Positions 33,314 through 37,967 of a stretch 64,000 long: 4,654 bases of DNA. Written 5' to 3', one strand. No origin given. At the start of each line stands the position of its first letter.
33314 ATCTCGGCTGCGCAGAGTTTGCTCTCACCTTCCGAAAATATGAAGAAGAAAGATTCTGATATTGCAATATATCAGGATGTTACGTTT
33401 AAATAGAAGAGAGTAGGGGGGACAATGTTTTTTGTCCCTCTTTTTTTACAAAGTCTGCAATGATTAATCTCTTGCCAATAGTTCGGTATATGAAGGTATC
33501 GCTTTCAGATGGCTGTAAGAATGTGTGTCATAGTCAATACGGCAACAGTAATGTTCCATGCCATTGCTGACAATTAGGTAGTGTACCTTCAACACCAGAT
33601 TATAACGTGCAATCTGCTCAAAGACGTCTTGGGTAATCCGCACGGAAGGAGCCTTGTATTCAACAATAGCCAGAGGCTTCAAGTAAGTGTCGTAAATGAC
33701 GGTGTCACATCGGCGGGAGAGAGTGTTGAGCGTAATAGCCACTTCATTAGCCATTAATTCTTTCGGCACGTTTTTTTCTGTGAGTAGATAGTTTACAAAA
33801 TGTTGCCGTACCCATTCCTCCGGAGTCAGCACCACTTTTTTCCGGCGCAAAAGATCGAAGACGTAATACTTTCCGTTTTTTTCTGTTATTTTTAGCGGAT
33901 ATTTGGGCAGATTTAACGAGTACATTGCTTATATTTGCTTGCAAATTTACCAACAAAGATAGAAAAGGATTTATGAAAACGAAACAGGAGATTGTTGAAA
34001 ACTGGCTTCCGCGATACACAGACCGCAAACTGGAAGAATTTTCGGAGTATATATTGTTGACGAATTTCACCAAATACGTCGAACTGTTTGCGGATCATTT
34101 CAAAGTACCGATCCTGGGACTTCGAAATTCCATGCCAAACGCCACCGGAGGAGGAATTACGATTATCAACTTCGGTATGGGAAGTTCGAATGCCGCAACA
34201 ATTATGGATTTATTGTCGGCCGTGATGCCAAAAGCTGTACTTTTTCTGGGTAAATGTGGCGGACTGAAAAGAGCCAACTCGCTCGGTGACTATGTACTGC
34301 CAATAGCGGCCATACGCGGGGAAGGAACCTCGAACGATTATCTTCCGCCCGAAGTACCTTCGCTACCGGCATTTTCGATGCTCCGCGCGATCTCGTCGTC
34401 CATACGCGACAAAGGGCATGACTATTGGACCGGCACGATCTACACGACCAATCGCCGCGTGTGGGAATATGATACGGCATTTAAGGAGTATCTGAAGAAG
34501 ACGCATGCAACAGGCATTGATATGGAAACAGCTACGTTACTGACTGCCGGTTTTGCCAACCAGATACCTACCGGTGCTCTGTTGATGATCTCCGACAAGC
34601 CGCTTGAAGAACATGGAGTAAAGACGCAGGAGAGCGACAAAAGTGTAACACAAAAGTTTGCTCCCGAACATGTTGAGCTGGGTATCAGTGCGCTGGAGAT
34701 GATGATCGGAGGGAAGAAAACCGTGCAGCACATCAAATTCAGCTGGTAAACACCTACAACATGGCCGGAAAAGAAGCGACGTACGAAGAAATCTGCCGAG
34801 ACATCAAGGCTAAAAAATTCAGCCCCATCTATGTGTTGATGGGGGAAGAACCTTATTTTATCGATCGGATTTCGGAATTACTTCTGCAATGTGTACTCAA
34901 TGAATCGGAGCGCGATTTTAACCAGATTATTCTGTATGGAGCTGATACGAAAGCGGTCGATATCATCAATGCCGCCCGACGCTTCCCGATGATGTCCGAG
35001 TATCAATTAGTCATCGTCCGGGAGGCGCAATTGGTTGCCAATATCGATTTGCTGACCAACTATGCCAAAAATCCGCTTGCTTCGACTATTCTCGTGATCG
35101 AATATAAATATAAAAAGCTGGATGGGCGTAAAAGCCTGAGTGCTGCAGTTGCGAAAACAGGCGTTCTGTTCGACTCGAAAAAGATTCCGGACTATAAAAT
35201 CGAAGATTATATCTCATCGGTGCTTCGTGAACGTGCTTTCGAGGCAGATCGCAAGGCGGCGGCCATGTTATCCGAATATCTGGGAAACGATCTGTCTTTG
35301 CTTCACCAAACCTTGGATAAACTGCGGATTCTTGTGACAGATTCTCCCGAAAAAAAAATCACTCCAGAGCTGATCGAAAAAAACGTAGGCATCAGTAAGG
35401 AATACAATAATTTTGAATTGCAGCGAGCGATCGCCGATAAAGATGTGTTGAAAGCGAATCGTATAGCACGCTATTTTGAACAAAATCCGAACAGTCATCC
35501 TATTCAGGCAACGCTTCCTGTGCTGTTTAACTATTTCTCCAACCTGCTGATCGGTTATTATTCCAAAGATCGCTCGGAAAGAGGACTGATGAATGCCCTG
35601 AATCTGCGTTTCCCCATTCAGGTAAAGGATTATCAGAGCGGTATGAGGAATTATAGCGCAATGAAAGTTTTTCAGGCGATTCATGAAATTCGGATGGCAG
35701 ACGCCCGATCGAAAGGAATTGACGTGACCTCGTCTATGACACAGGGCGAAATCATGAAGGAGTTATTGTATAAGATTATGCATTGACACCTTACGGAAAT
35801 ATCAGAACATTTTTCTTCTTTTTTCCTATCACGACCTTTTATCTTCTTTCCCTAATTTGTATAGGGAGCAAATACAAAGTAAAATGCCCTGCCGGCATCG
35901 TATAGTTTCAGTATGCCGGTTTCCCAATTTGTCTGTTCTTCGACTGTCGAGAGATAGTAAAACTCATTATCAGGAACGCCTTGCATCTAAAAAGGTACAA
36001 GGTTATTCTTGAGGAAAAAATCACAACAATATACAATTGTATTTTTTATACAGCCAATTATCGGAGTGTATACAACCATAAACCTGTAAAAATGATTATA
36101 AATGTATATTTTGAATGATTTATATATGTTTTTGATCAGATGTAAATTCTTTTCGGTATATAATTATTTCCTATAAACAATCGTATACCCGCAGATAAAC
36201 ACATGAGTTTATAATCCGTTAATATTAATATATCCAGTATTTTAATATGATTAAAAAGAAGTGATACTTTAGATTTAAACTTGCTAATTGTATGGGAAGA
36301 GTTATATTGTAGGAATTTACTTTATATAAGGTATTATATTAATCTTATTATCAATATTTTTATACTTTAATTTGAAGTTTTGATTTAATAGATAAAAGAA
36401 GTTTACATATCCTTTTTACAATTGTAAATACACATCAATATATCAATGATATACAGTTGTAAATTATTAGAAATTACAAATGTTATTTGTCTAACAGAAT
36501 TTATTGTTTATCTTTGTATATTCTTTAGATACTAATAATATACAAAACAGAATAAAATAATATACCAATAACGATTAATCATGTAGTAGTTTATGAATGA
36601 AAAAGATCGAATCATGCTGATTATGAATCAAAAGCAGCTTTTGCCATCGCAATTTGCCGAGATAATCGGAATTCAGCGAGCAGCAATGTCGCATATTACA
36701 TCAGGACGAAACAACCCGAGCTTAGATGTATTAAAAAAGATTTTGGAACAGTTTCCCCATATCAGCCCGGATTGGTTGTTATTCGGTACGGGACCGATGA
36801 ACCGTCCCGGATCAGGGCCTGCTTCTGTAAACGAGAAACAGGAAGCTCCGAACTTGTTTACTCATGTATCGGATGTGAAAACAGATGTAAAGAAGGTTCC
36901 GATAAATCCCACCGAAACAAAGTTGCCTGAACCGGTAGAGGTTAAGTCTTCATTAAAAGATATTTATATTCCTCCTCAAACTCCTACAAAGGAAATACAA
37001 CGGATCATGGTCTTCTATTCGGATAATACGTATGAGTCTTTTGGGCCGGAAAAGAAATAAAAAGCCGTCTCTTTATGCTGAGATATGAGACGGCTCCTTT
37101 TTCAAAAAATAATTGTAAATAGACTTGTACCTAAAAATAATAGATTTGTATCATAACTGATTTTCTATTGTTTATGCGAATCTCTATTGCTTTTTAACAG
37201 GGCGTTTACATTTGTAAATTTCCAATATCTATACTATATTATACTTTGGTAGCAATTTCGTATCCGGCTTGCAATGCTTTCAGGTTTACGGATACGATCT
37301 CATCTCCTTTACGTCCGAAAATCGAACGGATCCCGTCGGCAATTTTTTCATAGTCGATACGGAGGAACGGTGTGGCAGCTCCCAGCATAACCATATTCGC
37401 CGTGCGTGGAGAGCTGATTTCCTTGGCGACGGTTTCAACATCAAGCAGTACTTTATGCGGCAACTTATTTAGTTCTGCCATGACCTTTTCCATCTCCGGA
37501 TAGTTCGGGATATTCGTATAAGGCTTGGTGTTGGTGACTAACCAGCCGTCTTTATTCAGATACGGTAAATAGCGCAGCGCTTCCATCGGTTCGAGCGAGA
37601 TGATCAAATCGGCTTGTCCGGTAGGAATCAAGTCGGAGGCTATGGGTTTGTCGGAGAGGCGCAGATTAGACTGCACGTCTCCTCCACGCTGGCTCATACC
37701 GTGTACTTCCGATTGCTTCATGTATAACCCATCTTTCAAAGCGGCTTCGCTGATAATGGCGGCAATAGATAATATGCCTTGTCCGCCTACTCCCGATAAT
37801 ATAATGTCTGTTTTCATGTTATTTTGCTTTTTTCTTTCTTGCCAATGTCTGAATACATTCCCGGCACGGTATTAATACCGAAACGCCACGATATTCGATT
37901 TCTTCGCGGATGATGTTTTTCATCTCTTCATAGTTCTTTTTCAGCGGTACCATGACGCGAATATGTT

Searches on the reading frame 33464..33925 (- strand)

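Call 91: search_protein_families(library=pfam, proteins=[window:33464-33925:-], max_evalue=0.00001)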
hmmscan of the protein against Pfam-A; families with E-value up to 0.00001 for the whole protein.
window:33464-33925:- (153 aa): 2 families
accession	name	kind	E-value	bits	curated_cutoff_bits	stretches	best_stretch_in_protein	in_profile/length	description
PF13588.12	HSDR_N_2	-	1.8e-39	134.7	25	1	35-144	1-110/110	Type I restriction enzyme R protein N terminus (HSDR_N)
PF04313.20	HSDR_N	-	4.7e-06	27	25.1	1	58-128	114-190/198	Type I restriction enzyme R protein N terminus (HSDR_N)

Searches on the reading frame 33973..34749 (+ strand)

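Call 91: search_protein_families(library=pfam, proteins=[window:33973-34749:+], max_evalue=0.00001)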
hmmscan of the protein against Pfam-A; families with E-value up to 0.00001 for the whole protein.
window:33973-34749:+ (258 aa): 1 family
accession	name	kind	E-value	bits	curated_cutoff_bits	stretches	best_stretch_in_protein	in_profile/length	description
PF01048.26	PNP_UDP_1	-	1.2e-29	103.8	25.1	1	46-232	28-223/233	Phosphorylase superfamily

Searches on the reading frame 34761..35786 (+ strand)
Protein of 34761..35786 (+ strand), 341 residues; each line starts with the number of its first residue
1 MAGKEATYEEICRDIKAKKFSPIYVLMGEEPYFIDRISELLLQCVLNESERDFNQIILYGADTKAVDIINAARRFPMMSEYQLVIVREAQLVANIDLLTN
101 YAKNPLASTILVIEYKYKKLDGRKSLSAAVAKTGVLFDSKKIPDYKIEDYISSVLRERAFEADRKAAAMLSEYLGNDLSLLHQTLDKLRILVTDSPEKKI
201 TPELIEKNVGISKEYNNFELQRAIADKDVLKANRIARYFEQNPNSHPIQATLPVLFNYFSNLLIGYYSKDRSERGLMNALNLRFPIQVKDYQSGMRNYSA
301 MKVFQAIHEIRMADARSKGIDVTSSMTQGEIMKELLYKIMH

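Call 91: search_protein_families(library=pfam, proteins=[window:34761-35786:+], max_evalue=0.00001)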
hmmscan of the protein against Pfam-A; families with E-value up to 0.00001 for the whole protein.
window:34761-35786:+ (341 aa): 1 family
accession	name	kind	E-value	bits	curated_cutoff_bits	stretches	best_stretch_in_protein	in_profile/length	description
PF06144.19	DNA_pol3_delta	-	7.6e-14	52.2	21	1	24-137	1-121/124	DNA polymerase III, delta subunit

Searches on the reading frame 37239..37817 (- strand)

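Call 91: search_protein_families(library=pfam, proteins=[window:37239-37817:-], max_evalue=0.00001)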
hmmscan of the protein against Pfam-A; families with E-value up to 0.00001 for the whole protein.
window:37239-37817:- (192 aa): 1 family
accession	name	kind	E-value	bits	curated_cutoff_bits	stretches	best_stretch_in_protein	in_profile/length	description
PF01558.24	POR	-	8.1e-37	127.5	27.4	1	11-187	1-173/173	Pyruvate ferredoxin/flavodoxin oxidoreductase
